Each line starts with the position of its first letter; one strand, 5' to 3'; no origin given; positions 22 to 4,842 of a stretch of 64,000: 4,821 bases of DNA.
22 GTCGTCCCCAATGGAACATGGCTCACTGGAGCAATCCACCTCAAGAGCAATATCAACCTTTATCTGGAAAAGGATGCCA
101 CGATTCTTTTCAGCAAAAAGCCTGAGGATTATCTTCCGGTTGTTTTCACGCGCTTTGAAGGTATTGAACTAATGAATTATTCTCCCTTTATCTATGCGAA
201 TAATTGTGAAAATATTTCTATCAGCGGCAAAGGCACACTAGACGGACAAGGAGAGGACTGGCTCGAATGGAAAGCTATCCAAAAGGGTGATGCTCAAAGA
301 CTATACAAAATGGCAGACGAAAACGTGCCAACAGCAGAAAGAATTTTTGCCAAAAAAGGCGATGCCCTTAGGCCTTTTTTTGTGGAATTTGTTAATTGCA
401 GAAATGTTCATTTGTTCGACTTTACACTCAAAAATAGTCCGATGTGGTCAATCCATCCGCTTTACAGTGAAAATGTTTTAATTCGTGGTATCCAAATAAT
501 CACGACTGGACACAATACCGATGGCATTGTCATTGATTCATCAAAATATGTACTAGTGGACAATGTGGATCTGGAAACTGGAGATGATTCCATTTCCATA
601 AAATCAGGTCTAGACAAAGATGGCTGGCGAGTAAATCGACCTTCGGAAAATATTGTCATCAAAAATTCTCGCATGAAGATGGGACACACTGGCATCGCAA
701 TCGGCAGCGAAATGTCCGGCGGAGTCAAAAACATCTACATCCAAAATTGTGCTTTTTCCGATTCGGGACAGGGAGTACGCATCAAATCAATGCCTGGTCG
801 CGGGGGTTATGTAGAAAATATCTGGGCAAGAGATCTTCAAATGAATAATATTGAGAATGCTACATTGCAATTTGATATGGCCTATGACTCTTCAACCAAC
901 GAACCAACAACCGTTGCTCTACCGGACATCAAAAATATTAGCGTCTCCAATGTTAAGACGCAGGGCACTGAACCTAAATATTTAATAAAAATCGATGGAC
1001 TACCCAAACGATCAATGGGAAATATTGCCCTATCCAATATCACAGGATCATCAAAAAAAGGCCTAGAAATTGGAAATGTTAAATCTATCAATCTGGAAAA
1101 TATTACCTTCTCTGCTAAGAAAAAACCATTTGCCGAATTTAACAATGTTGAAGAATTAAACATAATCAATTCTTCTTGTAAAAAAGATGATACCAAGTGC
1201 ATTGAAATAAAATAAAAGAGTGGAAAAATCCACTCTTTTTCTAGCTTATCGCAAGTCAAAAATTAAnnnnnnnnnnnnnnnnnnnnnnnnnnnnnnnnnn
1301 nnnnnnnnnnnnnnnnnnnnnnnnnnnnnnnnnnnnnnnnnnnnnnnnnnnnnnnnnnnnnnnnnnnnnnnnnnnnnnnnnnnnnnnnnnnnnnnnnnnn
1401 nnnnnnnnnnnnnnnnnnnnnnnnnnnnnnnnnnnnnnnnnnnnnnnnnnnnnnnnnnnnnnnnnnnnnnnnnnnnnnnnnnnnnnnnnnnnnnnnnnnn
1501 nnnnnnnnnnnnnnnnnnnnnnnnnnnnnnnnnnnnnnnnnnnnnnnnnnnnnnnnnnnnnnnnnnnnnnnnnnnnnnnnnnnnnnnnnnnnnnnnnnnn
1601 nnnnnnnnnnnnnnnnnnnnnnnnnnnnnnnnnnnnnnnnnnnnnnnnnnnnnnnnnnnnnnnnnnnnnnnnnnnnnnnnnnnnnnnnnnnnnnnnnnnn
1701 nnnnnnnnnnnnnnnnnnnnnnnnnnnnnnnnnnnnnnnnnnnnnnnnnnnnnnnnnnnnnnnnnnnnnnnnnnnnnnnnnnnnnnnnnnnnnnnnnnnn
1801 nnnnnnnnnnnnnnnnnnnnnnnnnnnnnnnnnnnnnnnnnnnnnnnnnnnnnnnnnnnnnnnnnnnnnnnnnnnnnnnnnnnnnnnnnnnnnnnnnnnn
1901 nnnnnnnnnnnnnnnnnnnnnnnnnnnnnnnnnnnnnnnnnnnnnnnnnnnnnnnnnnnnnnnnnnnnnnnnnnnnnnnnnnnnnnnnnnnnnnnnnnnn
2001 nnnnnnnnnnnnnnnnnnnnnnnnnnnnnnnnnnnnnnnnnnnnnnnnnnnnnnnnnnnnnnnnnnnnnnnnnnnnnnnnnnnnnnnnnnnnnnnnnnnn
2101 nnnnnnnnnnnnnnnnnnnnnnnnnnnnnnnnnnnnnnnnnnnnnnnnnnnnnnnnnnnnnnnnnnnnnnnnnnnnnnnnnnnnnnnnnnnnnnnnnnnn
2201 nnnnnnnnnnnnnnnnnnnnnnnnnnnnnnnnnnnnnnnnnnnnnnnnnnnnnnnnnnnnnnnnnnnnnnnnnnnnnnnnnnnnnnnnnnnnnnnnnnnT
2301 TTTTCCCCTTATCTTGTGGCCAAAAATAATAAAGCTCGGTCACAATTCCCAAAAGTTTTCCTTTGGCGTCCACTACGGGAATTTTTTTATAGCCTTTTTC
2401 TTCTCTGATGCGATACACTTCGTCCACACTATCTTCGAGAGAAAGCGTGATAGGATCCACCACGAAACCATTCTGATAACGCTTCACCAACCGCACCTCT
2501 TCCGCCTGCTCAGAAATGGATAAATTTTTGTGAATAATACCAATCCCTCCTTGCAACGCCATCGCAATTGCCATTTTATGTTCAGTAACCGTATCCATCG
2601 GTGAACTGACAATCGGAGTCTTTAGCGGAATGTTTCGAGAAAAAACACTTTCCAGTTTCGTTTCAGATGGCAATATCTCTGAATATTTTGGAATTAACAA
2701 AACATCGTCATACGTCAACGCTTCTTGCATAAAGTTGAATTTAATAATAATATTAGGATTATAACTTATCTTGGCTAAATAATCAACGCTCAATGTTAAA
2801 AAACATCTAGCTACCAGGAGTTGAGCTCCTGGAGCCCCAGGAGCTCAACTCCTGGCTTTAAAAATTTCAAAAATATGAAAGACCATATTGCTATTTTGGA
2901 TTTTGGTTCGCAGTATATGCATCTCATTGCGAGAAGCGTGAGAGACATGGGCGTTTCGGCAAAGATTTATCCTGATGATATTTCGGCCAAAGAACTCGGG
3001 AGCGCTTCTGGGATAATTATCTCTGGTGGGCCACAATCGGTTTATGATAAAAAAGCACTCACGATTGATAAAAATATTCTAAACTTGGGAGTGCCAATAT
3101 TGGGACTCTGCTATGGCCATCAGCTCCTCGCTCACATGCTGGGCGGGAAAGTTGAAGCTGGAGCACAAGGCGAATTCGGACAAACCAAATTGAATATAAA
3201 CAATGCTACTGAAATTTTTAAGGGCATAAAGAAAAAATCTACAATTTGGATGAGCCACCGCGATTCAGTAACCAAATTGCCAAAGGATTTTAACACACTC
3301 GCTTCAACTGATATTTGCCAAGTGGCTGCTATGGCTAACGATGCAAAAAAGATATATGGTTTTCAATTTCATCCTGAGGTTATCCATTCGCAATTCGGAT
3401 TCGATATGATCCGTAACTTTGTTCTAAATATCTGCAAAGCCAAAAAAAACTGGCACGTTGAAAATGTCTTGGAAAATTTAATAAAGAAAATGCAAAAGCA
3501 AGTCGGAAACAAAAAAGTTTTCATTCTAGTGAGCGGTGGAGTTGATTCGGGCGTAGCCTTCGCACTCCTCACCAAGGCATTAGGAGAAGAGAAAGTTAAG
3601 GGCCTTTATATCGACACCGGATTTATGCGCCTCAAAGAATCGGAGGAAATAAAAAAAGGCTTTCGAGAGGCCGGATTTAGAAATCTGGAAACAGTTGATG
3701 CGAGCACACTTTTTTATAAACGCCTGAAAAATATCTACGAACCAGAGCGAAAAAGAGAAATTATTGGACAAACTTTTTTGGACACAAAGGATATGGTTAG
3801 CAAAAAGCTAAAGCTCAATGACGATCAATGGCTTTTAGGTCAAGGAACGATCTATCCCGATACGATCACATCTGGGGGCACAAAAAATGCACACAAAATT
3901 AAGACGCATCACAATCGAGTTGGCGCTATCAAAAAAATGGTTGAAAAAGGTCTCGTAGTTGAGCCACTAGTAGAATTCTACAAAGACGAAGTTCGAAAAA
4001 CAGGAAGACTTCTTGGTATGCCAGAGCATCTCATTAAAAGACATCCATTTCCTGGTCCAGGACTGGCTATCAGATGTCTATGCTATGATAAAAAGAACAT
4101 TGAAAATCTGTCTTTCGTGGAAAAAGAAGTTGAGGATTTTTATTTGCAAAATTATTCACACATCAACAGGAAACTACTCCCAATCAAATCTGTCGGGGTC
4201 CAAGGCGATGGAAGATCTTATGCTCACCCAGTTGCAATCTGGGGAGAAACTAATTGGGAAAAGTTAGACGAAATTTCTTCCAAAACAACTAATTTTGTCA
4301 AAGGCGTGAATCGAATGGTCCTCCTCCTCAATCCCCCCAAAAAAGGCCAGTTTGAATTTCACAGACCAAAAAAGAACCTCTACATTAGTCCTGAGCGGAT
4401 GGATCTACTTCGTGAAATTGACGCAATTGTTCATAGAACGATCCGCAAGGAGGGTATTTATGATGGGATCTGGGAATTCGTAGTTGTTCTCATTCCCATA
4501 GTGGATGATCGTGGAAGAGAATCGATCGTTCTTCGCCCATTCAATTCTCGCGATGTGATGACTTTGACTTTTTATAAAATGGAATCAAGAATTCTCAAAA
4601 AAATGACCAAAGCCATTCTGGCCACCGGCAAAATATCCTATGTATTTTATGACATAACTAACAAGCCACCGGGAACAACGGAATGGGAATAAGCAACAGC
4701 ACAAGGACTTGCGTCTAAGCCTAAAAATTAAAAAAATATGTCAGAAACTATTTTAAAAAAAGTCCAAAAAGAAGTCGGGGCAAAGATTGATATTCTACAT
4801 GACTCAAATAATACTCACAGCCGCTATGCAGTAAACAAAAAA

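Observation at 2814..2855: Perfect 42-bp palindromic element in the divergent guaB-guaA promoter region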

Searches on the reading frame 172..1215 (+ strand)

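Call 11: search_protein_families(library=ncbifam, proteins=[window:172-1215:+])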
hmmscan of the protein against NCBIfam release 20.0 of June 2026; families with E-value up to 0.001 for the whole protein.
window:172-1215:+ (347 aa): 5 families
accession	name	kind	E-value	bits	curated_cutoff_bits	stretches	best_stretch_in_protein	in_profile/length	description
NF049892.1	AlphdgalacturondseBT4155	equivalog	5e-69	233.2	800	1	2-313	137-454/454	alpha-d-galacturonidase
NF051860.1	PolglcturonPglAAgro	equivalog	2.1e-46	158.7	600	1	62-294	221-466/502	polygalacturonase PglA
NF051861.1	PolglcturonPglBAgro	equivalog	7.4e-32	110.6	600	1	6-228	83-284/437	polygalacturonase PglB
NF049898.1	RhamgalacuronBT4146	equivalog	1.1e-29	103.5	500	2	174-306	255-383/445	rhamnogalacturonidase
NF049899.1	RhamgalacuronBT4153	equivalog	2.2e-21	76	650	1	3-311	133-428/432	rhamnogalacturonidase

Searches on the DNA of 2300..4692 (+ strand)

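Call 7: search_rna_families(source=window, start=2300, end=3300, threshold=evalue, max_evalue=10)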
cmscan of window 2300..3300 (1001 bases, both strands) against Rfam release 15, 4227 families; matches with E-value up to 10: 12.
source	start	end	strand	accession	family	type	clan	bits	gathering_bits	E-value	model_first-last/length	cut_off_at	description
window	2813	2854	-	RF03217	mir-3167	Gene; miRNA;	-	25.9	86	0.042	1-59/59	no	mir-3167 microRNA precursor family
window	2755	2851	+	RF01822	RsaJ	Gene; sRNA;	-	25.7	100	0.00079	1-287/287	no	RNA Staph. aureus A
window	2816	2853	+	RF03940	MIR9563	Gene; miRNA;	-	21.3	90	0.32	1-127/127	no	MIR9563 microRNA precursor family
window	2814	2855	+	RF04108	mir-2513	Gene; miRNA;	-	19.6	89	0.8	1-120/120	no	mir-2513 microRNA precursor family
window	2748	2855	-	RF03019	RT-16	Gene; sRNA;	-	19.2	50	4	1-158/158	no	RT-16 RNA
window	2798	2875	-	RF02625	WsnRNA46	Gene; sRNA;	-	18.7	65.3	1.2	1-151/151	no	Wolbachia sRNA 46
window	2815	2854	-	RF00971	mir-578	Gene; miRNA;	-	18.5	98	2.7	1-84/84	no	mir-578 microRNA precursor family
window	2813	2856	+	RF03598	MIR6024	Gene; miRNA;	-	18.4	72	1.1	1-99/99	no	MIR6024 microRNA precursor family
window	2815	2853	-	RF03501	mir-3140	Gene; miRNA;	-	18.3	93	1.9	1-90/90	no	mir-3140 microRNA precursor family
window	2815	2854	+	RF00971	mir-578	Gene; miRNA;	-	18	98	3.6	1-84/84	no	mir-578 microRNA precursor family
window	2811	2856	-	RF03925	mir-1011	Gene; miRNA;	-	17.6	60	2.8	1-54/54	no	mir-1011 microRNA precursor family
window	2818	2853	+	RF04127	MIR8007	Gene; miRNA;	-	16.3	195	2.4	1-226/226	no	MIR8007 microRNA precursor family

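Call 37: search_rna_families(sources=[L028, L030, L036, L026, L023, L038], threshold=evalue, max_evalue=0.1)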
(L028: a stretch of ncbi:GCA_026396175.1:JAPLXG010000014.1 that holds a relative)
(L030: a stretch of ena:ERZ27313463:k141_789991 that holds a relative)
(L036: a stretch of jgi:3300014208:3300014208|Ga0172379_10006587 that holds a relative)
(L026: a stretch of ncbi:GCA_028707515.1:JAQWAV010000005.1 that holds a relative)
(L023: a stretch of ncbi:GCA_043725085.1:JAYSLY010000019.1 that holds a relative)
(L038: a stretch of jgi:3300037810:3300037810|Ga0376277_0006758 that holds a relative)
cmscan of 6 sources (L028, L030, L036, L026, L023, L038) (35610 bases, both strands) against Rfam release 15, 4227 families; matches with E-value up to 0.1: 0.
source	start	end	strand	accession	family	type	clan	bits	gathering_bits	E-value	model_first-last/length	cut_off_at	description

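Call 49: search_dna_similar(query=window:2800-2875:+, collection=plasmids, mode=distant, max_evalue=1, max_rows=10)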
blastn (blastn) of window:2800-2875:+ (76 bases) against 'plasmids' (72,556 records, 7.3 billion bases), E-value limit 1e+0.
No match.
